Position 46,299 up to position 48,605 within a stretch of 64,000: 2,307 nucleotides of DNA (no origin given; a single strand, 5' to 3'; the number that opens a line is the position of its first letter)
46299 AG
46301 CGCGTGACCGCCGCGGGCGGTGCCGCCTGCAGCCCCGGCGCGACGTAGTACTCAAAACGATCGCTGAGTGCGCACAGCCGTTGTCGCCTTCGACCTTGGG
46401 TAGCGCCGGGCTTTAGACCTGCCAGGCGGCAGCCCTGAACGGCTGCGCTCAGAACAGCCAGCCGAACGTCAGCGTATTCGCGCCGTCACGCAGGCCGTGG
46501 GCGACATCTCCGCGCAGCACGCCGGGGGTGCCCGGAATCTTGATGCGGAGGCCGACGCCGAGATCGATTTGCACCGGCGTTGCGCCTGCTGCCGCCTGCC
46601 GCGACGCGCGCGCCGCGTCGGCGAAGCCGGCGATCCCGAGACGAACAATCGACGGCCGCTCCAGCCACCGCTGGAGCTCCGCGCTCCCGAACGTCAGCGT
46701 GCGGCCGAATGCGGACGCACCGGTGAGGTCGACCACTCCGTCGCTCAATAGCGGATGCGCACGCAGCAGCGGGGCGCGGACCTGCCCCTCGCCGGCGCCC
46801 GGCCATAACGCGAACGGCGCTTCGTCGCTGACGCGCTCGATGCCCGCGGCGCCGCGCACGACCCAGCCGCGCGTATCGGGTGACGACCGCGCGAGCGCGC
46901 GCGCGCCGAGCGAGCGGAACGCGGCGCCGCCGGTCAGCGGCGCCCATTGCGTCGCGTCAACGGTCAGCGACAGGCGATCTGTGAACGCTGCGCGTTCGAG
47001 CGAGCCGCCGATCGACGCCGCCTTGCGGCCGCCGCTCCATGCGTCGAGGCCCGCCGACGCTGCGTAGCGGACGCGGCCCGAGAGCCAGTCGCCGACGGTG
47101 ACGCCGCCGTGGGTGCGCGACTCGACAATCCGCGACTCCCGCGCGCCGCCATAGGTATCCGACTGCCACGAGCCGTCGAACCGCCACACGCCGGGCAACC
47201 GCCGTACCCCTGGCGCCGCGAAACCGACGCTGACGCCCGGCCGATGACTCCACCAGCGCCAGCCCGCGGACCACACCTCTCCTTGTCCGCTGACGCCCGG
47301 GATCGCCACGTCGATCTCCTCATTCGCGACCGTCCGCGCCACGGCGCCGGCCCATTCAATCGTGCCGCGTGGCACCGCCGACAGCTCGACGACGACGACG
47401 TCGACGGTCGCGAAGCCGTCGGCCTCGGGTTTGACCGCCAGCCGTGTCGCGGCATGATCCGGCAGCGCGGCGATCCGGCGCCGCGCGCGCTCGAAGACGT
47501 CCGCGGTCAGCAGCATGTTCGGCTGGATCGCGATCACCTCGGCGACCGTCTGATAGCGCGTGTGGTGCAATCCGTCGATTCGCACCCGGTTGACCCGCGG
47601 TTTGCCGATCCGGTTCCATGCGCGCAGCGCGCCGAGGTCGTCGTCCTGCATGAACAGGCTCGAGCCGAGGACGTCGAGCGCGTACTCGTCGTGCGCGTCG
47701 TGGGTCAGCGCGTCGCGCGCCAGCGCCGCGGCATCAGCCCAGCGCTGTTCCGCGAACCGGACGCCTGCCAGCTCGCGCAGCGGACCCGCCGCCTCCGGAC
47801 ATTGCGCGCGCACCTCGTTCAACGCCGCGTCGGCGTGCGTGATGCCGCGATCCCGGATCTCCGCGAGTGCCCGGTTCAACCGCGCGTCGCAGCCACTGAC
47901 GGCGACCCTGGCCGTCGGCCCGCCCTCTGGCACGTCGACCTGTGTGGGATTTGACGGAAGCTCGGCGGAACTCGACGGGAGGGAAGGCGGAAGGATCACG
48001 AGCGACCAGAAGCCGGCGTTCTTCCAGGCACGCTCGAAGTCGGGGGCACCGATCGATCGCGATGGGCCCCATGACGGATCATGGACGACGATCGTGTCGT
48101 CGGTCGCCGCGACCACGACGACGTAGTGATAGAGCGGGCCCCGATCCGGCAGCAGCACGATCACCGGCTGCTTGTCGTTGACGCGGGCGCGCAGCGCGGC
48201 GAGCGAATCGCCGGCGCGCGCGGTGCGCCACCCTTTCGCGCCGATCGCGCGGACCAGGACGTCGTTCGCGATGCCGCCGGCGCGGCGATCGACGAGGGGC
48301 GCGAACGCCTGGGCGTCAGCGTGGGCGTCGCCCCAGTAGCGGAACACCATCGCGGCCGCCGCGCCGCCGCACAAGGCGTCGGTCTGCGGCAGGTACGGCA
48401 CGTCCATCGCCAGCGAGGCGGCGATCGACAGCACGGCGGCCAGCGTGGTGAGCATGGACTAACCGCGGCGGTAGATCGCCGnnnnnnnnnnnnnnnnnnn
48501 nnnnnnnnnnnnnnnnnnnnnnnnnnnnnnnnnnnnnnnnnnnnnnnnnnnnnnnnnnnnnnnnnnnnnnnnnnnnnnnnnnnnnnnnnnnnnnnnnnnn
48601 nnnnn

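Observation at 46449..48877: C39-like peptidase fused to POTRA and an Omp85-type barrel, co-transcribed with a small protein ending in GlyGly-TM-Lys: candidate uncharacterised C-terminal processing/sorting system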

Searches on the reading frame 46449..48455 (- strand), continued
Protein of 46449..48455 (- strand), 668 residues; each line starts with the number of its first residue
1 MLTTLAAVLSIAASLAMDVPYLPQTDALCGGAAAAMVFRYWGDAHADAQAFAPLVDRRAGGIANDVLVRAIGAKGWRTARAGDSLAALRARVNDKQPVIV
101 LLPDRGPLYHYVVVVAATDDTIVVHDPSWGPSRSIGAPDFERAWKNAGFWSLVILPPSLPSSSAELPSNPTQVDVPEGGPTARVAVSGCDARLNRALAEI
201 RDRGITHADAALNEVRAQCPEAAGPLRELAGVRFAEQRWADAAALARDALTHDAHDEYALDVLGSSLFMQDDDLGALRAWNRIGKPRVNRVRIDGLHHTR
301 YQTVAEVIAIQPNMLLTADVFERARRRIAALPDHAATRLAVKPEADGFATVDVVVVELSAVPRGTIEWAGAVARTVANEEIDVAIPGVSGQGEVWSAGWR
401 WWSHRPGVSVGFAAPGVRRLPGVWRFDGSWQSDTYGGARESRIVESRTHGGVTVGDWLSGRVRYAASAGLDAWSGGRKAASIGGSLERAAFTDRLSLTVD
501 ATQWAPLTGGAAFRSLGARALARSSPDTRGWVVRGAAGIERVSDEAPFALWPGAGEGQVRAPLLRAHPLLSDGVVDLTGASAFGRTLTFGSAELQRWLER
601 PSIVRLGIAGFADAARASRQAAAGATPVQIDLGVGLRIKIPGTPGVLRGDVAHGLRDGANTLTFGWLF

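Call 81: find_encoding_contigs(protein=P0408, flank=8000, max_places=2)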
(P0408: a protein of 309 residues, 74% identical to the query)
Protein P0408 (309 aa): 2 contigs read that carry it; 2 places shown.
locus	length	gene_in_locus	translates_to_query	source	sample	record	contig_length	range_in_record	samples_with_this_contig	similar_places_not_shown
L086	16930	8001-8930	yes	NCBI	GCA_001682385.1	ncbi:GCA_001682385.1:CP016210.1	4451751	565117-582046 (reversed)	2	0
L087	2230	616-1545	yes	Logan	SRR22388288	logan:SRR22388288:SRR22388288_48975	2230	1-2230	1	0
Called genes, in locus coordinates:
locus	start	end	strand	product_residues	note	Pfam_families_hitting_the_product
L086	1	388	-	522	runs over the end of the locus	PF11844:DUF3364, PF00148:Oxidored_nitro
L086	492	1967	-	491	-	PF00148:Oxidored_nitro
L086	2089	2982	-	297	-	PF00142:Fer4_NifH, PF01656:CbiA, PF02374:ArsA_ATPase (weak), PF10609:ParA (weak), PF13614:AAA_31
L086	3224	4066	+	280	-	PF07357:DRAT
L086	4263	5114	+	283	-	-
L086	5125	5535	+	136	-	PF01814:Hemerythrin (weak)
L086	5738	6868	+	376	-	PF08238:Sel1 (weak)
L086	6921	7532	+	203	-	PF09997:DUF2238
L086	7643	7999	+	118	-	PF20332:DUF6627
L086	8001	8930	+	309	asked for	PF13529:Peptidase_C39_2 (weak), PF13424:TPR_12 (faint), PF07719:TPR_2 (faint), PF13432:TPR_16, PF13374:TPR_10 (faint)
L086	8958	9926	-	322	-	PF03747:ADP_ribosyl_GH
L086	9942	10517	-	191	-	PF04891:NifQ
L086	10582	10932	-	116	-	PF00111:Fer2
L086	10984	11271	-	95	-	PF00111:Fer2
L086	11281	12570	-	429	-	PF00753:Lactamase_B, PF19583:ODP, PF00258:Flavodoxin_1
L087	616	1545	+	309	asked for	PF13529:Peptidase_C39_2 (weak), PF13424:TPR_12 (faint), PF07719:TPR_2 (faint), PF13432:TPR_16, PF13374:TPR_10 (faint)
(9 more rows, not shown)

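Call 82: find_encoding_contigs(protein=P0510, flank=8000, max_places=2)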
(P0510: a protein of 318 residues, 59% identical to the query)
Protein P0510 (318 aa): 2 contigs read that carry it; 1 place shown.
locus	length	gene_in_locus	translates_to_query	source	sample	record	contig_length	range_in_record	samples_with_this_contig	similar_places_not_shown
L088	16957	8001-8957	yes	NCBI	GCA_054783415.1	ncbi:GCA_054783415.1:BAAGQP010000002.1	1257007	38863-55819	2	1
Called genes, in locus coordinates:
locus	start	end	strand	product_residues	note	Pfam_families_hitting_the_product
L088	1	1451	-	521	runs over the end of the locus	PF00501:AMP-binding, PF13193:AMP-binding_C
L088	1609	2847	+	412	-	PF12573:OxoDH_E1alpha_N, PF00676:E1_dh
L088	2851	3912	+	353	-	PF02779:Transket_pyr, PF02780:Transketolase_C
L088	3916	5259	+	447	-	PF00364:Biotin_lipoyl, PF25997:BSH_YhbJ (faint), PF25917:BSH_RND (faint), PF02817:E3_binding, PF00198:2-oxoacid_dh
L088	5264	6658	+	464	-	PF00890:FAD_binding_2 (faint), PF01134:GIDA (faint), PF01266:DAO (faint), PF07992:Pyr_redox_2, PF12831:FAD_oxidored (weak), PF13738:Pyr_redox_3 (weak), PF00070:Pyr_redox, PF02852:Pyr_redox_dim, +2 more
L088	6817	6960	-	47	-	-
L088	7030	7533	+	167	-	PF04191:PEMT, PF04140:ICMT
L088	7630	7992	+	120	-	PF20332:DUF6627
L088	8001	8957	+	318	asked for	PF13529:Peptidase_C39_2, PF07719:TPR_2 (faint), PF00515:TPR_1 (faint), PF13428:TPR_14 (faint), PF13424:TPR_12 (faint), PF13431:TPR_17 (faint), PF13432:TPR_16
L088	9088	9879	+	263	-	PF01557:FAA_hydrolase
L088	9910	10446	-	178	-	PF06041:DUF924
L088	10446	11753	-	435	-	PF23500:DUF7133, PF22807:TrAA12, PF07995:GSDH, PF22807:TrAA12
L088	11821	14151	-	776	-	PF00521:DNA_topoisoIV, PF03989:DNA_gyraseA_C (weak)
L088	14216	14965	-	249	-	PF01464:SLT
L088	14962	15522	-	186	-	PF13302:Acetyltransf_3, PF00583:Acetyltransf_1 (weak)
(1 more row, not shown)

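Call 86: search_protein_families(library=pfam, proteins=[L084:6517-6873:+, L085:6393-6809:+], max_evalue=10)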
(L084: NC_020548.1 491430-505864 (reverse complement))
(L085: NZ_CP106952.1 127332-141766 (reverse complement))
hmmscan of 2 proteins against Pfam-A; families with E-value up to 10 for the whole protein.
L084:6517-6873:+ (118 aa): 3 families
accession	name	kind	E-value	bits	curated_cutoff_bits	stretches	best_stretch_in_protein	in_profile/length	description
PF20332.3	DUF6627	-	2.7e-18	66.7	27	1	13-112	9-106/125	Family of unknown function (DUF6627)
PF10724.14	DUF2516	-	0.07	13.8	30.6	1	83-116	24-57/92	Protein of unknown function (DUF2516)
PF16673.10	TRAF_BIRC3_bd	-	0.12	12.6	30.5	1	69-91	34-56/64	TNF receptor-associated factor BIRC3 binding domain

L085:6393-6809:+ (138 aa): 1 family
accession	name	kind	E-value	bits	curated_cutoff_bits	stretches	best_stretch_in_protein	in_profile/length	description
PF20332.3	DUF6627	-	5.6e-25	88.3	27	1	18-138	10-125/125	Family of unknown function (DUF6627)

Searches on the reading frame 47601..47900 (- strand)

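Call 29: search_protein_families(library=ncbifam, proteins=[window:47601-47900:-], max_evalue=10)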
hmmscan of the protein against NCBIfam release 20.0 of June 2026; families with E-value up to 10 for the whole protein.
window:47601-47900:- (100 aa): 1 family
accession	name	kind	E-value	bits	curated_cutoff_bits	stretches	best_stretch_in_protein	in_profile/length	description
TIGR02917.1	PEP_TPR_lipo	equivalog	0.0006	17.8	312.2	1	12-86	133-377/899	XrtA/PEP-CTERM system TPR-repeat protein PrsT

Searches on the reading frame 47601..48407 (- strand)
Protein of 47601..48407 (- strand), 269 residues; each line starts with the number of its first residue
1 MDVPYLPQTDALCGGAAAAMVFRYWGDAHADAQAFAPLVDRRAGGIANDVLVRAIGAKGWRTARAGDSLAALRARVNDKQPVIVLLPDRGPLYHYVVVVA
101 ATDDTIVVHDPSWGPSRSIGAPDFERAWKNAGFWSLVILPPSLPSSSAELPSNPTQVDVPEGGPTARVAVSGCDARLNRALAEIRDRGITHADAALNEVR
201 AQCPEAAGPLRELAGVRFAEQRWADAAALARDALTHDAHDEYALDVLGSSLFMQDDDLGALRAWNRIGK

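Call 25: search_dna_similar(query=window:47601-48407:-, collection=plasmids, mode=protein, max_evalue=0.001, max_rows=25)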
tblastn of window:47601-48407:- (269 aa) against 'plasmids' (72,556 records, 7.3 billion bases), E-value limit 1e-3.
No match.

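Call 46: search_protein_representatives(alignment_id=A3)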
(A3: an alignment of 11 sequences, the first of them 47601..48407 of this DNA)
Query: 11 sequences, 263 profile positions. Proteins with E-value up to 0.001 (for the whole library): 4254; up to 1e-10: 947; up to 1e-30: 339. The best 150 are listed.
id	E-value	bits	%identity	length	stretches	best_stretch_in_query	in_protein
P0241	5.6e-115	399.5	-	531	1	1-263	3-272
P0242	9.9e-110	382.3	-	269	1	1-237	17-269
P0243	1.2e-105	369.0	-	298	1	1-263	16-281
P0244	3.7e-101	354.2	-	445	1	20-263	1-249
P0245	1.4e-99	349.0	-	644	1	1-263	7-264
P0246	3.6e-99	347.7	-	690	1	1-263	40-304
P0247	1.4e-97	342.5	-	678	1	1-263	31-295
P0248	4.1e-96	337.7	-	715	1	1-263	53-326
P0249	9.5e-96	336.5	-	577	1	1-263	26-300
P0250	4.0e-94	331.2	-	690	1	1-263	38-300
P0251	6.9e-91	320.5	-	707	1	2-263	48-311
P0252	2.4e-90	318.8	-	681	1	1-263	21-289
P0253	4.8e-89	314.5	-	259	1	1-241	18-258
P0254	5.2e-89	314.4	-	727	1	1-262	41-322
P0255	7.5e-89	313.9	-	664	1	2-261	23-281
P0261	3.2e-78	279.0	-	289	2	3-159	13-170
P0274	1.0e-69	251.1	-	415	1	1-263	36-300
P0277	5.8e-69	248.7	-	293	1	3-262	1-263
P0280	4.3e-68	245.8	-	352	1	1-262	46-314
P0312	2.3e-64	233.6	-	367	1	1-262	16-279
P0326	1.4e-62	227.7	-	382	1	1-256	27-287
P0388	1.9e-57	210.9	-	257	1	1-215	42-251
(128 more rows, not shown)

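Call 56: list_cluster_members(proteins=[P0243, P0242, P0253, P0277, P0261, P0280, P0312, P0388, P0274, P0326])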
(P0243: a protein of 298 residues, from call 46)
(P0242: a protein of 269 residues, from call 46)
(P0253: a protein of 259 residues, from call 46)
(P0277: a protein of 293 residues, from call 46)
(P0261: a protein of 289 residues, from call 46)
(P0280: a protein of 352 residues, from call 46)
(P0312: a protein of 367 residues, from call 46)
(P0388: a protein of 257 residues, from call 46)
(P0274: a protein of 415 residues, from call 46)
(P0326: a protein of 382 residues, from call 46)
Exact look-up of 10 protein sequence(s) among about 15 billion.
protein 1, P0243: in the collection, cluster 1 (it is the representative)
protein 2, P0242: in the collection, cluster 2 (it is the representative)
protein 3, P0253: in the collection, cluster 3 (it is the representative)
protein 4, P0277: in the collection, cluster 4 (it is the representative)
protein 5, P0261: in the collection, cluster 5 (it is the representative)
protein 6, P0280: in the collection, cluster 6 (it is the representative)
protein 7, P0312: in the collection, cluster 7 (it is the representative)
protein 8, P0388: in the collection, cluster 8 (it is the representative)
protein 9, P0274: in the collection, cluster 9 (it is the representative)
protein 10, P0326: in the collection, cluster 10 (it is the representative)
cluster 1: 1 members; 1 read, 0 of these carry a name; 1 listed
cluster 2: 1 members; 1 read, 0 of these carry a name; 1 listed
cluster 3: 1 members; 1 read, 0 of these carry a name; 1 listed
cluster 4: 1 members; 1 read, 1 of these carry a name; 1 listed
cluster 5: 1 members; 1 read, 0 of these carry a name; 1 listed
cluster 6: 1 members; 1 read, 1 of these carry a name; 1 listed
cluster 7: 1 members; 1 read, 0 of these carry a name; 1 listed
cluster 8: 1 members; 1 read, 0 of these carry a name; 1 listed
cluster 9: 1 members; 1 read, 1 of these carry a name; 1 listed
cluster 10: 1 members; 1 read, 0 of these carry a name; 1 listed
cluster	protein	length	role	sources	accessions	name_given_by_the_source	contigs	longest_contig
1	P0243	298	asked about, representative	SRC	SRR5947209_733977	-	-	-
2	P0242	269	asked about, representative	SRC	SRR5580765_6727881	-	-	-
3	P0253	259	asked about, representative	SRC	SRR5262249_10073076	-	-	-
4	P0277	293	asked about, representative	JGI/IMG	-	hypothetical protein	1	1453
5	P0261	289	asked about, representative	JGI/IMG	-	-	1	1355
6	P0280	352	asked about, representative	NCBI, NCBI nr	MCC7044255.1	MAG: C39 family peptidase, partial [Acidobacteria bacterium] | C39 family peptidase [Acidobacteriota bacterium]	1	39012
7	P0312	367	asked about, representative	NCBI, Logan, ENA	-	-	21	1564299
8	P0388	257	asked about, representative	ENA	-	-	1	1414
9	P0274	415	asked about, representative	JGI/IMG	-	hypothetical protein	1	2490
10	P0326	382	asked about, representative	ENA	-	-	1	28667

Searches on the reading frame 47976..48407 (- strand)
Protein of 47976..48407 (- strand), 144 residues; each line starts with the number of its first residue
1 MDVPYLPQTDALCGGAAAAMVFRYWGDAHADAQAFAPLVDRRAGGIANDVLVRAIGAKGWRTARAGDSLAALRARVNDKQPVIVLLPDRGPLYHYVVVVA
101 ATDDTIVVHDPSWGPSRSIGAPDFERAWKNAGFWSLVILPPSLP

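Call 47: search_dna_similar(query=window:47976-48407:-, collection=plasmids, mode=protein, max_evalue=10, max_rows=40)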
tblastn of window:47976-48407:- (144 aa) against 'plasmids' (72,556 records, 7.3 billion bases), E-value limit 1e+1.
Records with a match: 3; places in all: 3; records where one place covers at least 80% of the query: 1.
Best place of each record, by identity: <60% 3.
By first word of the organism name: Deinococcus 1; Cupriavidus 1; Sinorhizobium 1.
By predicted mobility (MOB-suite, as given by PLSDB): mobilizable 1; non-mobilizable 1; conjugative 1.
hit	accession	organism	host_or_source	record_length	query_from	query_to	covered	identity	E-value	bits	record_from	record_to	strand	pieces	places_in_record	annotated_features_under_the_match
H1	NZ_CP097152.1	Deinococcus sp. QL22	-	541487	2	142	98%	28.1%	2e+0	35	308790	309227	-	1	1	C39 family peptidase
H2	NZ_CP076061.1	Cupriavidus sp. EM10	Pure-cultured cell,sewage water sludge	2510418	6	92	60%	31.8%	6e+0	34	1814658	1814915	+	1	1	none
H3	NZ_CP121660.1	Sinorhizobium terangae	Desmanthus virgatus,cell culture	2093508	11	68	40%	31.0%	9e+0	34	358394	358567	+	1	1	none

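Call 48: get_annotated_region(hit=H2, flank=5000)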
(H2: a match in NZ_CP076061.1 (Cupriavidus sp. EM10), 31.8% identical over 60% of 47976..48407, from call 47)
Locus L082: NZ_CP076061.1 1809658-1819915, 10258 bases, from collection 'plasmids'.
description: Cupriavidus sp. EM10 plasmid p352-1, complete sequence
organism: Cupriavidus sp. EM10 (NCBI taxid 2839983)
taxonomy: Bacteria; Pseudomonadota; Betaproteobacteria; Burkholderiales; Burkholderiaceae; Cupriavidus; Cupriavidus sp. EM10
host: -; source: Pure-cultured cell,sewage water sludge; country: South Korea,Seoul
typing (MOB-suite, as given by PLSDB): non-mobilizable
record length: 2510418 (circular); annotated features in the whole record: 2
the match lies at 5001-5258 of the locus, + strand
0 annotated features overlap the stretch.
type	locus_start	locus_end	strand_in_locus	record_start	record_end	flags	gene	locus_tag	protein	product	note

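Call 49: get_annotated_region(hit=H1, flank=4000)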
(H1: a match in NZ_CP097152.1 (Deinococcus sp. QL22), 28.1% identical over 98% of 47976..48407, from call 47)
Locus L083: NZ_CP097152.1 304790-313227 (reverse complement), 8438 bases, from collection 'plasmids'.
description: Deinococcus sp. QL22 plasmid unnamed2, complete sequence
organism: Deinococcus sp. QL22 (NCBI taxid 2939437)
taxonomy: Bacteria; Deinococcota; Deinococci; Deinococcales; Deinococcaceae; Deinococcus; Deinococcus sp. QL22
host: -; source: -; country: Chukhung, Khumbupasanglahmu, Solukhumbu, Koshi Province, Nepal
typing (MOB-suite, as given by PLSDB): mobilizable; relaxase MOBP
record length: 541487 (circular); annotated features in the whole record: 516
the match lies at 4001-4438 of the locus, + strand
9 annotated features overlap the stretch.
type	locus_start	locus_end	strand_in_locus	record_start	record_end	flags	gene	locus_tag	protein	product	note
CDS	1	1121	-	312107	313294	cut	-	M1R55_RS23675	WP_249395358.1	HD-GYP domain-containing protein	-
CDS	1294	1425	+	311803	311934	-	-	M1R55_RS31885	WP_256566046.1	hypothetical protein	-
CDS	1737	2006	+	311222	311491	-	-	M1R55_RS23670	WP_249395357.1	transposase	GO:0006313 - DNA transposition [Evidence IEA]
CDS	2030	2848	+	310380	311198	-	-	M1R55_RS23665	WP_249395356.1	IS3 family transposase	-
CDS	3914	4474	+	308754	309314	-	-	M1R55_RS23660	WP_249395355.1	C39 family peptidase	-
CDS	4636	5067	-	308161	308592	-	-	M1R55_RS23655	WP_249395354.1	hypothetical protein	-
CDS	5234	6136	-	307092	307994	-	-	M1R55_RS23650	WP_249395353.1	MerR family transcriptional regulator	-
CDS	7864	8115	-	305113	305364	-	-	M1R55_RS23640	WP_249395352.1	hypothetical protein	-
CDS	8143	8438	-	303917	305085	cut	-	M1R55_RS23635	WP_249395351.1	IS3 family transposase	-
